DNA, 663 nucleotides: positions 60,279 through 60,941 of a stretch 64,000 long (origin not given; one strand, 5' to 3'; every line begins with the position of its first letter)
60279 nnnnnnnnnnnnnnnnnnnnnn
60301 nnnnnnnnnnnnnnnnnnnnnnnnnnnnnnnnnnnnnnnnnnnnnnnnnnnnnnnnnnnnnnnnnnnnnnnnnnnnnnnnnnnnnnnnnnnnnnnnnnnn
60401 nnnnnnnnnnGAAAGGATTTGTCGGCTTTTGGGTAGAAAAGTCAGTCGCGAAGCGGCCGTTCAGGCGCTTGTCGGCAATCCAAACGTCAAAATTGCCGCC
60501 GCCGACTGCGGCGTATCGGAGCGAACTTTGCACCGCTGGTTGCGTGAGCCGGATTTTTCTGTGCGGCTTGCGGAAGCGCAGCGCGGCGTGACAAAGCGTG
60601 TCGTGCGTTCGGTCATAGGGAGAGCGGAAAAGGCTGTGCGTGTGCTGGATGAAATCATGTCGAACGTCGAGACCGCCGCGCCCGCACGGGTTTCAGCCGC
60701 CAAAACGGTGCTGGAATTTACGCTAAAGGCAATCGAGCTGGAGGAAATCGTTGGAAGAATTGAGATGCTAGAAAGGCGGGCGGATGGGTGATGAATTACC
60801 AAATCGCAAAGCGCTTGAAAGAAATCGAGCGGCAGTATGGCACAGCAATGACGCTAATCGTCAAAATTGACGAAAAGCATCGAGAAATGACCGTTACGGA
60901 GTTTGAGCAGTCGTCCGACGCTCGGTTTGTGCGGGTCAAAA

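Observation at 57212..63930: Complete 6.7-kb integrase-bounded element in tRNA-Leu(GAG) with a lysogeny-type switch but no virion, lysis or obvious replicase genes: candidate minimalist phage satellite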

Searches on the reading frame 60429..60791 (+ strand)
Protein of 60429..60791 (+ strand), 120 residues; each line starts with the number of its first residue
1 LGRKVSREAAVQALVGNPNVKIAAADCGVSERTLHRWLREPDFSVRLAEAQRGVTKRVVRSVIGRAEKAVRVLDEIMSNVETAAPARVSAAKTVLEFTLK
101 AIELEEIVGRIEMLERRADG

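Call 7: search_protein_families(library=pfam, max_evalue=0.1, proteins=[window:60429-60791:+])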
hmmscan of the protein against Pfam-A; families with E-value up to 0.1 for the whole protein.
window:60429-60791:+ (120 aa): 9 families
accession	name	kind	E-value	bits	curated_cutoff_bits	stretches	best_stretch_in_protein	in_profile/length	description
PF13542.12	HTH_Tnp_ISL3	-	0.0001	22.1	27.4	1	8-39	17-48/51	Helix-turn-helix domain of transposase family ISL3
PF13022.12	HTH_Tnp_1_2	-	0.00016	22.2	27.9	1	24-113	33-111/122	Helix-turn-helix of insertion element transposase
PF13551.12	HTH_29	-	0.00071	20.1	28.1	1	16-39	11-34/64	Winged helix-turn helix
PF13384.12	HTH_23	-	0.0015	18.7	24.6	1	20-39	20-39/50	Homeodomain-like domain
PF16918.11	PknG_TPR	-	0.019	14.2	27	1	60-116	205-265/340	Protein kinase G tetratricopeptide repeat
PF00376.29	MerR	-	0.023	14.9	28.2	1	21-40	3-22/38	MerR family regulatory protein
PF17792.6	ThiD2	-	0.033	15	23.5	1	49-84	71-106/124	ThiD2 family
PF25617.1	PhiKZ_gp86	-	0.053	12.9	26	1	54-104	329-379/408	Bacteriophage PhiKZ vertex-binding protein gp86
PF01527.26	HTH_Tnp_1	-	0.093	13.4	24.1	0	8-40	14-46/75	Transposase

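Call 9: search_protein_families(library=phrogs, max_evalue=0.01, proteins=[window:60429-60791:+])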
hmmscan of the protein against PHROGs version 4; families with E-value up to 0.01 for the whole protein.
window:60429-60791:+ (120 aa): 3 families
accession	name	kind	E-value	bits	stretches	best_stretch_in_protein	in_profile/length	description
phrog_2538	-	head and packaging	4.5e-05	24.6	1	17-97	18-90/129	terminase small subunit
phrog_15261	-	unknown function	0.00077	20.9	1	53-98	24-69/99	-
phrog_24579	-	head and packaging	0.0046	18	1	22-59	36-73/126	terminase small subunit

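Call 22: find_homologous_proteins(query=window:60429-60791:+, max_evalue=0.001)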
Query window:60429-60791:+ (120 aa): 24 proteins with E <= 0.001 among 105 candidates.
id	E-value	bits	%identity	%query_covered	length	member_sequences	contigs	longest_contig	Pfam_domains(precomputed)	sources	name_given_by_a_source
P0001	3.7e-66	238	99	100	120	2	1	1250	-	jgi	-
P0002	6.2e-48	179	77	96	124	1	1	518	-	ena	-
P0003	7.3e-46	173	73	96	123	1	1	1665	-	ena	-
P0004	1.6e-45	172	76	84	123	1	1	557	-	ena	-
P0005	1.9e-45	171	70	99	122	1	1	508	-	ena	-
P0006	4.3e-42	161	66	96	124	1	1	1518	-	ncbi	-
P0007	1.1e-40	156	66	97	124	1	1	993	-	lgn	-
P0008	5.3e-39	151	64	96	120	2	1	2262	-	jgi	-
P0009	5.8e-16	77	42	92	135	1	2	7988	PF13022.13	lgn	-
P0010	6.5e-16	77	47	93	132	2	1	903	-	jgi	jgi:ribosomal protein S15P/S13E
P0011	7.3e-16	76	44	91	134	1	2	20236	PF13022.13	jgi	jgi:hypothetical protein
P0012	4.4e-15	74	47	91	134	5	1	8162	-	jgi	jgi:hypothetical protein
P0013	4.8e-15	74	45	91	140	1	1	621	-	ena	-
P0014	6.2e-15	73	40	93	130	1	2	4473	-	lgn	-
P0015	1.0e-14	73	43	85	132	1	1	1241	-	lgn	-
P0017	1.7e-14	72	44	95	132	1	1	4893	PF13022.13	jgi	jgi:hypothetical protein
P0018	1.7e-14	72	48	91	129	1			PF13022.13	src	-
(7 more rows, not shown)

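Call 23: find_encoding_contigs(protein=P0011, flank=10000, max_places=4)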
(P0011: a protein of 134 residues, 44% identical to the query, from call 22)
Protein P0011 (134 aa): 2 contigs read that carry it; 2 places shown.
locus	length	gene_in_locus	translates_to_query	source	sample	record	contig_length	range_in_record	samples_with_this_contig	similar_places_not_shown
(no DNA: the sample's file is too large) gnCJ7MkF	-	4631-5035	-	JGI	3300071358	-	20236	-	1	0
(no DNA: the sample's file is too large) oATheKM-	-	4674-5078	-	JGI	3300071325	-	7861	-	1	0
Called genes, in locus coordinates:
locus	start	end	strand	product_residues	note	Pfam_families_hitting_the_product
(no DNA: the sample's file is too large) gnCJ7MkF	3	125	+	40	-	?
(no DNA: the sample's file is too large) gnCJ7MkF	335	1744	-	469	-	PF00128:Alpha-amylase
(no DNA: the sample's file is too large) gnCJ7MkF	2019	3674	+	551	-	PF00140:Sigma70_r1_2, PF04542:Sigma70_r2, PF04539:Sigma70_r3, PF04545:Sigma70_r4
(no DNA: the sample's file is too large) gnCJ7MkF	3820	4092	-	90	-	-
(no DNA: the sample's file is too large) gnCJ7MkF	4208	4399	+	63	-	-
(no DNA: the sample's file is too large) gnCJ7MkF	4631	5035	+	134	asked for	PF13022:HTH_Tnp_1_2 (weak)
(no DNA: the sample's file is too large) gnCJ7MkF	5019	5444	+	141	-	-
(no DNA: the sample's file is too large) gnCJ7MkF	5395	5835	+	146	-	-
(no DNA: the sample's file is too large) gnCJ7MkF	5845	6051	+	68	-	-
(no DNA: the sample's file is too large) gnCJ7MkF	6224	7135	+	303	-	PF00561:Abhydrolase_1, PF12146:Hydrolase_4, PF12697:Abhydrolase_6, PF03096:Ndr (weak)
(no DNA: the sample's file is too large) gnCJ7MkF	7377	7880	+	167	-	PF18932:DUF5681 (faint)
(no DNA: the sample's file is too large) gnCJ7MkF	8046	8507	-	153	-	-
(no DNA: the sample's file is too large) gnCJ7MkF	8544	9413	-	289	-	PF13588:HSDR_N_2 (weak)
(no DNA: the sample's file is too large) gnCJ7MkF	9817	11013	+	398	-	PF00395:SLH (weak)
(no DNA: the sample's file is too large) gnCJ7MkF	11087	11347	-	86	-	PF01541:GIY-YIG (weak)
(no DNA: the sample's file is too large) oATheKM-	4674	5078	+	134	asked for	PF13022:HTH_Tnp_1_2 (weak)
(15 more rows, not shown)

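Call 24: find_encoding_contigs(protein=P0012, flank=10000, max_places=4)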
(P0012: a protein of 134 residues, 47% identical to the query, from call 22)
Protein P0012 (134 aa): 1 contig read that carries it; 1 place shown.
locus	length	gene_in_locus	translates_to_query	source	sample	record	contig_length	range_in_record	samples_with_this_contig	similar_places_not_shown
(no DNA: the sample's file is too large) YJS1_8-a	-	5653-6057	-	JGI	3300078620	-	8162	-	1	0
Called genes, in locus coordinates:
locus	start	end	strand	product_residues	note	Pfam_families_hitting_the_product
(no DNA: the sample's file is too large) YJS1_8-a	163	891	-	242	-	PF00589:Phage_integrase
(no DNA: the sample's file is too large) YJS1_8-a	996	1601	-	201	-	PF14659:Phage_int_SAM_3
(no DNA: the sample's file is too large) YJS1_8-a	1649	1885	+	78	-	-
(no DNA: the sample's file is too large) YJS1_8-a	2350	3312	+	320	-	PF23381:Beta-prop_IFT122_1st, PF23414:Beta-prop_EML_2, PF24780:WD40_MABP1-WDR62_1st, PF25168:Beta-prop_WDR36-Utp21_2nd, PF25391:WD40_Gbeta, PF00400:WD40, PF23869:Beta-prop_WDR75_1st, PF24017:Beta-prop_SCAP, +63 more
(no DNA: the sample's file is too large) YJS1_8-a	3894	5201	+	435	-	PF14684:Tricorn_C1, PF03572:Peptidase_S41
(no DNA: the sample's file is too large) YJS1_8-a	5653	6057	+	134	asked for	-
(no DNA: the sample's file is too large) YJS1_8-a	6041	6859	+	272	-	-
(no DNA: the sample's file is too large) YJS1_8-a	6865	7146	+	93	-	-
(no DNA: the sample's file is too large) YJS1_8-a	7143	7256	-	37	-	-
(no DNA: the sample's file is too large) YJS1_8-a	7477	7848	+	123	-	-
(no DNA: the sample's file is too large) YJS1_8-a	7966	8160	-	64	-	?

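Call 25: find_encoding_contigs(protein=P0009, flank=10000, max_places=4)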
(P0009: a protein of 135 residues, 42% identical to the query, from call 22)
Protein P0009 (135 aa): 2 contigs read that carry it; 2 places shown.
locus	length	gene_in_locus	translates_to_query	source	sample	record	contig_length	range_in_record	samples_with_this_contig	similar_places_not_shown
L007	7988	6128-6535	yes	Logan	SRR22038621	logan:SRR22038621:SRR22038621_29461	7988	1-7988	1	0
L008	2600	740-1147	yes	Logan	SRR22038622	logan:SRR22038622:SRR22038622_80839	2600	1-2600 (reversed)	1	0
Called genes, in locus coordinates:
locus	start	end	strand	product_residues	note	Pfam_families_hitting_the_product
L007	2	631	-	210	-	?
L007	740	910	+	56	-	PF12728:HTH_17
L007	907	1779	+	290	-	-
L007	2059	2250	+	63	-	-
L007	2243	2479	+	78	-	-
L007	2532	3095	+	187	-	PF01807:Zn_ribbon_DnaG (weak)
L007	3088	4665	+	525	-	-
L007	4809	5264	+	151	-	-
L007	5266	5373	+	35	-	-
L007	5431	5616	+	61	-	-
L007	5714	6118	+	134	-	-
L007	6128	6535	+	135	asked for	PF13022:HTH_Tnp_1_2 (weak)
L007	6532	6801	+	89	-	-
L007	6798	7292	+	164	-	PF11681:Phage_Tube_PhiTE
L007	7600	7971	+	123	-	-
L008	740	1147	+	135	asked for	PF13022:HTH_Tnp_1_2 (weak)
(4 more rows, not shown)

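Call 27: find_related_loci(query=A1, collection=genome_contigs, flank=10000)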
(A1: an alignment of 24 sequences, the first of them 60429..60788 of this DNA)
Query A1 (120 aa) in genome_contigs; peptide patterns used: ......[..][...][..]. (x = any residue, [..] = any of these).
119 stretches matched a pattern; 43 encode a relative of the query (tblastn E <= 1e-3); 43 distinct loci.
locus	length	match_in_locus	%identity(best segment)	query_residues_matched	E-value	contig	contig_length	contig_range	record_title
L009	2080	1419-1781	37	2-120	5e-20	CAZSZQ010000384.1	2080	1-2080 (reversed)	MAG TPA_asm: uncultured Desulfatiglans sp. isolate SRP192927_co7_235 genome assembly, contig: NODE_159990_length_2080_co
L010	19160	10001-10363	39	2-120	2e-19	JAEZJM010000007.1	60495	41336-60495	MAG: Bacillota bacterium isolate OH_CDB_237 k127_881986, whole genome shotgun sequence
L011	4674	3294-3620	43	7-115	2e-19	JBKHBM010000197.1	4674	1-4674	MAG: Desulfatibacillaceae bacterium isolate D1M01_5 NODE_29390_length_4674_cov_9.998701, whole genome shotgun sequence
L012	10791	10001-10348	41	2-116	3e-17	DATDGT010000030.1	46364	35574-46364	MAG TPA_asm: Bryobacteraceae bacterium isolate SMAG_U259 k141_46552, whole genome shotgun sequence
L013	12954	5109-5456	40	1-115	3e-17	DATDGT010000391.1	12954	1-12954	MAG TPA_asm: Bryobacteraceae bacterium isolate SMAG_U259 k141_130696, whole genome shotgun sequence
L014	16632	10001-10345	41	7-120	4e-17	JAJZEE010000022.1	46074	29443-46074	MAG: Bacillota bacterium isolate JA6.bin5 NODE_512_length_46074_cov_1.904107, whole genome shotgun sequence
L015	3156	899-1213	40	12-116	7e-17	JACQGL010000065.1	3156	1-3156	MAG: Armatimonadetes bacterium isolate NC_groundwater_1072_Ag_S2p5_66_82 S_2p5_S6_coassembly_k141_1414266, whole genome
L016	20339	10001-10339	38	3-116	8e-17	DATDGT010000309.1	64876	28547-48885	MAG TPA_asm: Bryobacteraceae bacterium isolate SMAG_U259 k141_434517, whole genome shotgun sequence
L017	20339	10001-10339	35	5-117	3e-16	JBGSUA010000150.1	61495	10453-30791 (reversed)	MAG: Desulfatiglandaceae bacterium isolate JTS-AC421 k141_267162, whole genome shotgun sequence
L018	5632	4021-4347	39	7-115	3e-16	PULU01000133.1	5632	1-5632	MAG: Thermoplasmata archaeon isolate B1Sed10_34 B1-Sed10-C23179, whole genome shotgun sequence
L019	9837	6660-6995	37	7-117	4e-16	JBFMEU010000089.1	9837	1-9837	MAG: Bacillota bacterium isolate MAG253 MAG253_89, whole genome shotgun sequence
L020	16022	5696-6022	39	11-116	2e-15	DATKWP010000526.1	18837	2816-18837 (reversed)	MAG TPA_asm: Anaerolineae bacterium isolate SMAG_U14166 k141_4973413, whole genome shotgun sequence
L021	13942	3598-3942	41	1-117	5e-15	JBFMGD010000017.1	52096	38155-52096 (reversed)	MAG: Bacillota bacterium isolate MAG288 MAG288_17, whole genome shotgun sequence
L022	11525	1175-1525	39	2-116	1e-14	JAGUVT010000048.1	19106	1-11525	MAG: Deltaproteobacteria bacterium isolate DeMMO5_3 c_000000019689, whole genome shotgun sequence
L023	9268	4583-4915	35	10-120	3e-14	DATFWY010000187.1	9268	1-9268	MAG TPA_asm: Blastocatellia bacterium isolate SMAG_U9503 k141_5819547, whole genome shotgun sequence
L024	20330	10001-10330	39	8-117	5e-14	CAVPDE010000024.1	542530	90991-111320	MAG: uncultured delta proteobacterium isolate MFD00032.bin.1.156 genome assembly, contig: contig_73178, whole genome sho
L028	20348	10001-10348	41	2-115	6e-13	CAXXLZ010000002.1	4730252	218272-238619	MAG: Thermodesulfobacteriota bacterium isolate 2fdc769d-9a05-4c3a-9363-a2f454578bb3 genome assembly, contig: contig_2, w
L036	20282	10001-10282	34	14-107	5e-10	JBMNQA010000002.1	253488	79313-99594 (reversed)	MAG: Lawsonibacter sp. isolate SBF912SR2HQ0067 scaffold_99_c1, whole genome shotgun sequence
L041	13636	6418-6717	37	7-104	3e-7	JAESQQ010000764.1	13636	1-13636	MAG: Planctomycetota bacterium isolate NORP233 CoAssembly_3311430, whole genome shotgun sequence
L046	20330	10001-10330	41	10-120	3e-19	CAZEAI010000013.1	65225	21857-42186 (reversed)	MAG TPA_asm: uncultured bacterium isolate SRP077602_co2_308 genome assembly, contig: NODE_650_length_65225_cov_5.266304,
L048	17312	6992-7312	35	11-117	8e-6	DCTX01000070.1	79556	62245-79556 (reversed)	MAG TPA_asm: Anaerolineales bacterium UBA1429 UBA1429_contig_8403, whole genome shotgun sequence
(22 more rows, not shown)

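Call 28: find_related_loci(query=A1, collection=viral_contigs, flank=10000)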
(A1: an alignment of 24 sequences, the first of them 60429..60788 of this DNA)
Query A1 (120 aa) in viral_contigs; peptide patterns used: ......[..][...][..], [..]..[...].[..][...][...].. (x = any residue, [..] = any of these).
68 stretches matched a pattern; 4 encode a relative of the query (tblastn E <= 1e-3); 4 distinct loci.
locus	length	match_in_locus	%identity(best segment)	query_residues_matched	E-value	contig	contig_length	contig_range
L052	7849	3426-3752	38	10-117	2e-10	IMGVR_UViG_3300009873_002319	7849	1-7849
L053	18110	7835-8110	38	7-102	1e-8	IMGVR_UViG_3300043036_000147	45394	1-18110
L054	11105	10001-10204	29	19-87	6e-5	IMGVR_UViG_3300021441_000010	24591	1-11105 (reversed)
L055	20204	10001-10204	29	19-87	6e-5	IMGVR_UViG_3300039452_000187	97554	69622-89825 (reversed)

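Call 33: search_protein_families(library=pfam, max_evalue=0.001, proteins=[L021:1561-2964:+, L024:8176-9957:+, L017:7831-9729:+, L028:6288-9122:+, L048:4091-6409:+, L019:3515-5824:+, L020:3698-5641:+, L046:8341-9783:+, L010:6111-8672:+, L036:7227-9044:+])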
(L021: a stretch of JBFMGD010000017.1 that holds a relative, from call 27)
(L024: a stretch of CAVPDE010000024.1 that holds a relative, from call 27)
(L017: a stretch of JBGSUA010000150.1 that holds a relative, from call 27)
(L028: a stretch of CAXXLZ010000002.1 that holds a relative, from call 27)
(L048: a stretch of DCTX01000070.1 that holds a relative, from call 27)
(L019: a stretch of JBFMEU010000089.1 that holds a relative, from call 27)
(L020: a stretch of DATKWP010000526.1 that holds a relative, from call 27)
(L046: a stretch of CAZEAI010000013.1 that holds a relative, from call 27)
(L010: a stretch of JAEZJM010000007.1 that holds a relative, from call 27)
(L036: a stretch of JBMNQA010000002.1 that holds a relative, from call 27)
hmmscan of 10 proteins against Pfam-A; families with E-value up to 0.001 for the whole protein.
L021:1561-2964:+ (467 aa): 3 families
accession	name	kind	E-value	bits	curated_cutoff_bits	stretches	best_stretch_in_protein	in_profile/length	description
PF08706.16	D5_N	-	9.3e-30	104.3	22.4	1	41-181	12-144/145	D5 N terminal like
PF19263.5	DUF5906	-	1.5e-08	35.7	27.6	1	211-327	2-114/114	Family of unknown function (DUF5906)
PF03288.22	Pox_D5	-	2.5e-07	31.5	21.4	1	389-441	1-53/86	Poxvirus D5 protein-like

L024:8176-9957:+ (593 aa): 0 families

L017:7831-9729:+ (632 aa): 4 families
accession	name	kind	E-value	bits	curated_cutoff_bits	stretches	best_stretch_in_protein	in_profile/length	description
PF13481.12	AAA_25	-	2e-27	96.5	27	1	316-502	6-194/195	AAA domain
PF01807.25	Zn_ribbon_DnaG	-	9e-17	61.1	24.9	1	39-95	21-77/98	CHC2 zinc finger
PF24409.1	wHTH-PRTase_assc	-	1.8e-06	28.3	27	1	579-627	2-51/83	wHTH-PRTase associated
PF13155.12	Toprim_2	-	0.00047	20.9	22.1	0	196-271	2-82/88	Toprim-like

L028:6288-9122:+ (944 aa): 4 families
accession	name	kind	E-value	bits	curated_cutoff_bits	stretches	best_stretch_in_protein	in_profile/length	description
PF06048.17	DUF927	-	7.9e-83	278.8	22.6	1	372-650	1-277/284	Domain of unknown function (DUF927)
PF13362.12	Toprim_3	-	4.2e-10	40.4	27.2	1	246-334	2-90/95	Toprim domain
PF01807.25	Zn_ribbon_DnaG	-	9.5e-10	38.6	24.9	1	34-119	4-92/98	CHC2 zinc finger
PF13155.12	Toprim_2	-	1.4e-09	38.6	22.1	1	247-333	1-88/88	Toprim-like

L048:4091-6409:+ (772 aa): 1 family
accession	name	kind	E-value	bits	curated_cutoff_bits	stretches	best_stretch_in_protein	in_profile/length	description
PF01807.25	Zn_ribbon_DnaG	-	2e-05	24.7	24.9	1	61-95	31-66/98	CHC2 zinc finger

L019:3515-5824:+ (769 aa): 1 family
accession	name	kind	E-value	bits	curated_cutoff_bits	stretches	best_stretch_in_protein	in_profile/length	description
PF13362.12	Toprim_3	-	0.00035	21.4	27.2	0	187-241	41-94/95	Toprim domain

L020:3698-5641:+ (647 aa): 1 family
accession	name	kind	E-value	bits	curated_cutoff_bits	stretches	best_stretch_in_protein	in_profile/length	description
PF22768.1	SPP1_Dit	-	0.00076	20.1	25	0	552-607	18-71/97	Siphovirus-type tail component, C-terminal domain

L046:8341-9783:+ (480 aa): 1 family
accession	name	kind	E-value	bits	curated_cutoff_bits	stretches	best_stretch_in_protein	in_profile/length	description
PF13481.12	AAA_25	-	2.7e-32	112.4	27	1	158-332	11-194/195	AAA domain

L010:6111-8672:+ (853 aa): 1 family
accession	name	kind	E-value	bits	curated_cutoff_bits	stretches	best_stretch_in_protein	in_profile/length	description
PF10145.14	PhageMin_Tail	-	6.4e-07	29.9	33.2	1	57-183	86-201/201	Phage-related minor tail protein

L036:7227-9044:+ (605 aa): 3 families
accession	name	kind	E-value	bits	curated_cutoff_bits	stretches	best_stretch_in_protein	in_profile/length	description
PF09250.16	Prim-Pol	-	1e-30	107.7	22.8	1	10-165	1-157/158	Bifunctional DNA primase/polymerase, N-terminal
PF13481.12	AAA_25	-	1.6e-27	96.9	27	1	266-442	4-194/195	AAA domain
PF08708.16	PriCT_1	-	2.7e-12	46.6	21.1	1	195-253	8-65/67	Primase C terminal 1 (PriCT-1)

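Call 34: search_protein_families(library=pfam, max_evalue=0.001, proteins=[L013:5924-8497:+, L013:8528-9874:+, L016:10513-11880:+, L041:7030-8577:+, L053:8605-9744:+, L053:9751-11547:+, L021:4228-4962:+, L017:11188-11922:+, L036:10903-11751:+, L036:11828-12889:+])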
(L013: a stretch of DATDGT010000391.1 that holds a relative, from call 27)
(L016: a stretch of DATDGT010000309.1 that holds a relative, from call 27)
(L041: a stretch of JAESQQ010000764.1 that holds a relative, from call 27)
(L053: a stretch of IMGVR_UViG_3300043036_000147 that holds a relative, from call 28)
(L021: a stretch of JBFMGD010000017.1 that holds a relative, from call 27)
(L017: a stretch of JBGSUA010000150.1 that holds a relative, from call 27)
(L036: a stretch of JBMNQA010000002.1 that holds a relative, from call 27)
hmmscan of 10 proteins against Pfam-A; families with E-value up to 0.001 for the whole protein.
L013:5924-8497:+ (857 aa): 7 families
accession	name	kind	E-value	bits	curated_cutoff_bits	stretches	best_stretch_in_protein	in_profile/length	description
PF07631.16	PSD4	-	1.4e-47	161.8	23.3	1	492-619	1-128/128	Protein of unknown function (DUF1592)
PF07627.16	PSCyt3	-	2e-36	124.7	27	1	651-749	1-97/98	Protein of unknown function (DUF1588)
PF07624.16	PSD2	-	9.1e-24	83.4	25.8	1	763-836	1-74/74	Protein of unknown function (DUF1585)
PF07626.16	PSD3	-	4.3e-20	72.4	23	1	142-205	2-64/65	Protein of unknown function (DUF1587)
PF07637.16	PSD5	-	3.6e-19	69.3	34.2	1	420-480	1-62/62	Protein of unknown function (DUF1595)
PF13442.11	Cytochrome_CBB3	-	2.9e-06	27.9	27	1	47-117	2-64/68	Cytochrome C oxidase, cbb3-type, subunit III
PF07635.16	PSCyt1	-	7.8e-05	23.7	22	0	59-105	1-59/59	Planctomycete cytochrome C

L013:8528-9874:+ (448 aa): 1 family
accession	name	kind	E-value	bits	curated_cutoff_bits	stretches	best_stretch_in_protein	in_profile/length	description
PF07586.16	HXXSHH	-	8.1e-90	301.9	30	1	46-350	1-307/307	Protein of unknown function (DUF1552)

L016:10513-11880:+ (455 aa): 1 family
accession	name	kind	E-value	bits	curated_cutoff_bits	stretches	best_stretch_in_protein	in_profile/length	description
PF00171.27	Aldedh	-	5.1e-141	470.8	23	1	3-451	9-461/461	Aldehyde dehydrogenase family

L041:7030-8577:+ (515 aa): 0 families

L053:8605-9744:+ (379 aa): 0 families

L053:9751-11547:+ (598 aa): 0 families

L021:4228-4962:+ (244 aa): 0 families

L017:11188-11922:+ (244 aa): 2 families
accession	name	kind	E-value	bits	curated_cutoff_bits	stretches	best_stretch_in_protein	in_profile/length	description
PF07603.17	Lcl_C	-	1.3e-13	51.7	34.9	1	34-217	1-117/117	Lcl C-terminal domain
PF07589.16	PEP-CTERM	-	1.9e-06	28.1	20.7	1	218-240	1-23/24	PEP-CTERM motif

L036:10903-11751:+ (282 aa): 0 families

L036:11828-12889:+ (353 aa): 2 families
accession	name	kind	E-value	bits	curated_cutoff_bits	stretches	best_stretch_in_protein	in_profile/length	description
PF04542.20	Sigma70_r2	-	2.8e-13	49.9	24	1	23-88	1-67/71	Sigma-70 region 2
PF04545.22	Sigma70_r4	-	2.9e-07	30.3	24.1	1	196-243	3-50/50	Sigma-70, region 4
